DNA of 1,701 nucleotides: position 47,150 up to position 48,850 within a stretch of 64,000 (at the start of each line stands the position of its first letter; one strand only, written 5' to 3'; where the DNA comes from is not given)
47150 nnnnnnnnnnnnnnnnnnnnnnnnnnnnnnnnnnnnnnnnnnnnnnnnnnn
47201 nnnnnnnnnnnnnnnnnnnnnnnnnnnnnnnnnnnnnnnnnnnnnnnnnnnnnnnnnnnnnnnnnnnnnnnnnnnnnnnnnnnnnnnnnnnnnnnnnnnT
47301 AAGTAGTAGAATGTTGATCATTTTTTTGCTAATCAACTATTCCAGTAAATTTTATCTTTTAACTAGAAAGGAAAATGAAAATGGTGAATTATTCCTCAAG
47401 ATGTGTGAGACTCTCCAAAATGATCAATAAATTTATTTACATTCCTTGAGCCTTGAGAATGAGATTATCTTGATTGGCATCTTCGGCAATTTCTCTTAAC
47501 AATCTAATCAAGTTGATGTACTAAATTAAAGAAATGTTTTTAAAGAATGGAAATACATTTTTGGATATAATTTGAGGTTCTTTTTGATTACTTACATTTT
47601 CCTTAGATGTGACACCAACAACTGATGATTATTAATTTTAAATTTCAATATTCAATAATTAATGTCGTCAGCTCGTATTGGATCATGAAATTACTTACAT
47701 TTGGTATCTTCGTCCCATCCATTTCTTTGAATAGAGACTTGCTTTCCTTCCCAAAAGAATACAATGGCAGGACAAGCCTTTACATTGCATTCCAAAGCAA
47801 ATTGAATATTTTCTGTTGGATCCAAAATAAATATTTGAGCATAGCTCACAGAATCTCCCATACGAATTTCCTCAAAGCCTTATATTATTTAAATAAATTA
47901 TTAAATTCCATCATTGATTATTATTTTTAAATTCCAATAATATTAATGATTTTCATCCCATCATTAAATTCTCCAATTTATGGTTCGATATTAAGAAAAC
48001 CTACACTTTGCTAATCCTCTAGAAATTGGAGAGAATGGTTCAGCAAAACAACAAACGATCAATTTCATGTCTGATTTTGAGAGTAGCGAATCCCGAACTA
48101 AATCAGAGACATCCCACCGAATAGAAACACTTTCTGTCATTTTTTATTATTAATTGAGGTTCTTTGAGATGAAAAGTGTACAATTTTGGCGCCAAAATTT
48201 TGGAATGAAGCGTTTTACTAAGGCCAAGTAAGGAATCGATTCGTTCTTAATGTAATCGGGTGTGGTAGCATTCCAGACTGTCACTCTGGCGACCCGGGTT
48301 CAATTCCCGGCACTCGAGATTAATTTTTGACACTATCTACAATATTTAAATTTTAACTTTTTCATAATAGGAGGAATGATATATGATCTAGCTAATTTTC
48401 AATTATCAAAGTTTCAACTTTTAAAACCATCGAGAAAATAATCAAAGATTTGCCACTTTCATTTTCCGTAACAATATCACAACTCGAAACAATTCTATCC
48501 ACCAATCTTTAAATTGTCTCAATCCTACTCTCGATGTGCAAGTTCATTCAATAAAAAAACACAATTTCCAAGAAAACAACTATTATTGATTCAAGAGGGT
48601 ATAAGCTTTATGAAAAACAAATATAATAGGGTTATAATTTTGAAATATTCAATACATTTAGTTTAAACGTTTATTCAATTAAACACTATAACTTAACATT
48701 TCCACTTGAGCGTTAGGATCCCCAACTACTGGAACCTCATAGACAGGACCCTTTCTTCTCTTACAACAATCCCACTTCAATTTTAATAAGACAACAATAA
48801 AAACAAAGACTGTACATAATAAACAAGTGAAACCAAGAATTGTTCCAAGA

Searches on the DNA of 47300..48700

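Call 66: search_rna_families(source=window, start=47300, end=48700, threshold=evalue, max_evalue=1, show_alignments=1)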
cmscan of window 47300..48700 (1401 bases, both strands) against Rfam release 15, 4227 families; matches with E-value up to 1: 3.
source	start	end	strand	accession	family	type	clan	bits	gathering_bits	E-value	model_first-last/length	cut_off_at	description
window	48256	48318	+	RF00005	tRNA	Gene; tRNA;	CL00001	43.4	29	1.5e-07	1-71/71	no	tRNA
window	48256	48317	+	RF01684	mascRNA-menRNA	Gene;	-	21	42.5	0.25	1-56/56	no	MALAT1-associated small cytoplasmic RNA/MEN beta RNA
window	48271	48431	-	RF02698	Avalong_thermometer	Cis-reg; thermoregulator;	-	20.9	154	0.32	1-131/131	no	Avalong 5' UTR thermometer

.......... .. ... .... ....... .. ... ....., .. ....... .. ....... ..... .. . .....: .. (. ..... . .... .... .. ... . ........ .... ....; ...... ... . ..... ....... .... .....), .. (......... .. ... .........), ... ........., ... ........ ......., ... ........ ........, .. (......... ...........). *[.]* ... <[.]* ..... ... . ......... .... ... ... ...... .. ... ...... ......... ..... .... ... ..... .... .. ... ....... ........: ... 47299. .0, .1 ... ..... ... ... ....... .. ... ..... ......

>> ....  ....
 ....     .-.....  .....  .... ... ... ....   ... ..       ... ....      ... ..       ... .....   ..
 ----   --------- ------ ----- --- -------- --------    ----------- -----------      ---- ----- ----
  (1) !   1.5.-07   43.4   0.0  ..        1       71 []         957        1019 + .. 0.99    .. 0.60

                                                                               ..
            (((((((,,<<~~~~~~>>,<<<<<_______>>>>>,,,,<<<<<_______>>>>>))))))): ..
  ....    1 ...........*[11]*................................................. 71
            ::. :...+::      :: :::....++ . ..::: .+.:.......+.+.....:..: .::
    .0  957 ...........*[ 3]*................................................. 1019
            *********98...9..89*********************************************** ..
